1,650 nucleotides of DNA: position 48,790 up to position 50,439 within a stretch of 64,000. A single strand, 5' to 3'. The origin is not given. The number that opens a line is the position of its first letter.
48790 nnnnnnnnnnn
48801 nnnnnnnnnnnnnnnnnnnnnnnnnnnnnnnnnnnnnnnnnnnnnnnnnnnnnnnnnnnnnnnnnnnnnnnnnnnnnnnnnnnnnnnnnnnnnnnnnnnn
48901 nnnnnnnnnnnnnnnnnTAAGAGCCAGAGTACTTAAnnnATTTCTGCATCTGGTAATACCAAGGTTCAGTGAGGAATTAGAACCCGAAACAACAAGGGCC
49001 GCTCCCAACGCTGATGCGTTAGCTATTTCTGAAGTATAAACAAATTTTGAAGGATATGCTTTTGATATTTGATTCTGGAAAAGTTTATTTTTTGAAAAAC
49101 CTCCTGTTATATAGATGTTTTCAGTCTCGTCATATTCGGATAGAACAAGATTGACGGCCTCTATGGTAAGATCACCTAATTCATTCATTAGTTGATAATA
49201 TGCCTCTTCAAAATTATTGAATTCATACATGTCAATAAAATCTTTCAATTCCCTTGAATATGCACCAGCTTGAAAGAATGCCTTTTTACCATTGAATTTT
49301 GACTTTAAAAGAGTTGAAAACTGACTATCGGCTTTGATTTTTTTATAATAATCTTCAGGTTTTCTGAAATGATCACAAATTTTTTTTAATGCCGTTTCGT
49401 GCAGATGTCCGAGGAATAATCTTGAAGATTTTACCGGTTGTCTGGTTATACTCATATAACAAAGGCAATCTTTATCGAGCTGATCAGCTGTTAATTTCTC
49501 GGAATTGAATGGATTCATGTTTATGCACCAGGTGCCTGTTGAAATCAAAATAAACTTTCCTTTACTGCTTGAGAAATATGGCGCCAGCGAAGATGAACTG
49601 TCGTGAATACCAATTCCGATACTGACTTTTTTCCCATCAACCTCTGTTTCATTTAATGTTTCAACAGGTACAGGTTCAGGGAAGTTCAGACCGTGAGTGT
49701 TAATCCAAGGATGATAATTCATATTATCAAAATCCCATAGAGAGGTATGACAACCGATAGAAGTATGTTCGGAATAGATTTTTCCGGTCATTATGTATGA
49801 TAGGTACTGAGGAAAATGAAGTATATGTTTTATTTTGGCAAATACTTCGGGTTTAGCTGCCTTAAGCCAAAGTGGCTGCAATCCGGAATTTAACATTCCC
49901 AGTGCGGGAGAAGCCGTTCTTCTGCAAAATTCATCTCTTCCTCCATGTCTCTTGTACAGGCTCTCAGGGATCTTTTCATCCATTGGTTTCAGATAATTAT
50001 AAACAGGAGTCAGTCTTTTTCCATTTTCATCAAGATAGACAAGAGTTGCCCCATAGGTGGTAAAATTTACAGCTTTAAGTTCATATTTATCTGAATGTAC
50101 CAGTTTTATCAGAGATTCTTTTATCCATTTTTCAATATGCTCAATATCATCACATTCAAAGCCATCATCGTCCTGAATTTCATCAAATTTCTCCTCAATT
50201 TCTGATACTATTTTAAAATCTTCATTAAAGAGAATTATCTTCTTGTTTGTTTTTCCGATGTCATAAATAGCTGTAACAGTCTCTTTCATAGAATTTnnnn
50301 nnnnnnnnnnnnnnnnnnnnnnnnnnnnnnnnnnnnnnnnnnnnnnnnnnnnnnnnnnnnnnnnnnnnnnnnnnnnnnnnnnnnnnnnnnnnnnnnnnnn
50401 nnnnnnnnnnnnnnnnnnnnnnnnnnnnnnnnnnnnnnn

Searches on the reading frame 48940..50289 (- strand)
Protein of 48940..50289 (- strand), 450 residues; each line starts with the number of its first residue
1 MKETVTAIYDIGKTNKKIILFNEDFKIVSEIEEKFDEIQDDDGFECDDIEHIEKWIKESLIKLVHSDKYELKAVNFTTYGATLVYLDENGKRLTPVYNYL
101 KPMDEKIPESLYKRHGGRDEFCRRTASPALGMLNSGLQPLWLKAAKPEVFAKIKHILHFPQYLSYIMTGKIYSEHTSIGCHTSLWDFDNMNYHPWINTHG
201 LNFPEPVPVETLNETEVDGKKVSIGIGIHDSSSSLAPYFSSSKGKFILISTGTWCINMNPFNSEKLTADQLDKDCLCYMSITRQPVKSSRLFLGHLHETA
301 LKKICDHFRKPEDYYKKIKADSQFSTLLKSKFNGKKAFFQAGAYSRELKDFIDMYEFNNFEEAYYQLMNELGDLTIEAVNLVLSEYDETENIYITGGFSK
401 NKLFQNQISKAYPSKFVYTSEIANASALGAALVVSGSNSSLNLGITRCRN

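Call 7: search_protein_families(library=pfam, proteins=[window:48940-50289:-], max_evalue=0.001)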
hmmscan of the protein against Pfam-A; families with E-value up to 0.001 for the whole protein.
window:48940-50289:- (450 aa): 2 families
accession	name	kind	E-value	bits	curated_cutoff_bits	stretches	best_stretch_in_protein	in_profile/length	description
PF00370.27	FGGY_N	-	3.2e-20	73.2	28.8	1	8-194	4-190/245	FGGY family of carbohydrate kinases, N-terminal domain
PF21546.3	FGGY_C_2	-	5.7e-13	49.4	27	1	244-435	2-186/191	Carbohydrate kinase FGGY, C-terminal domain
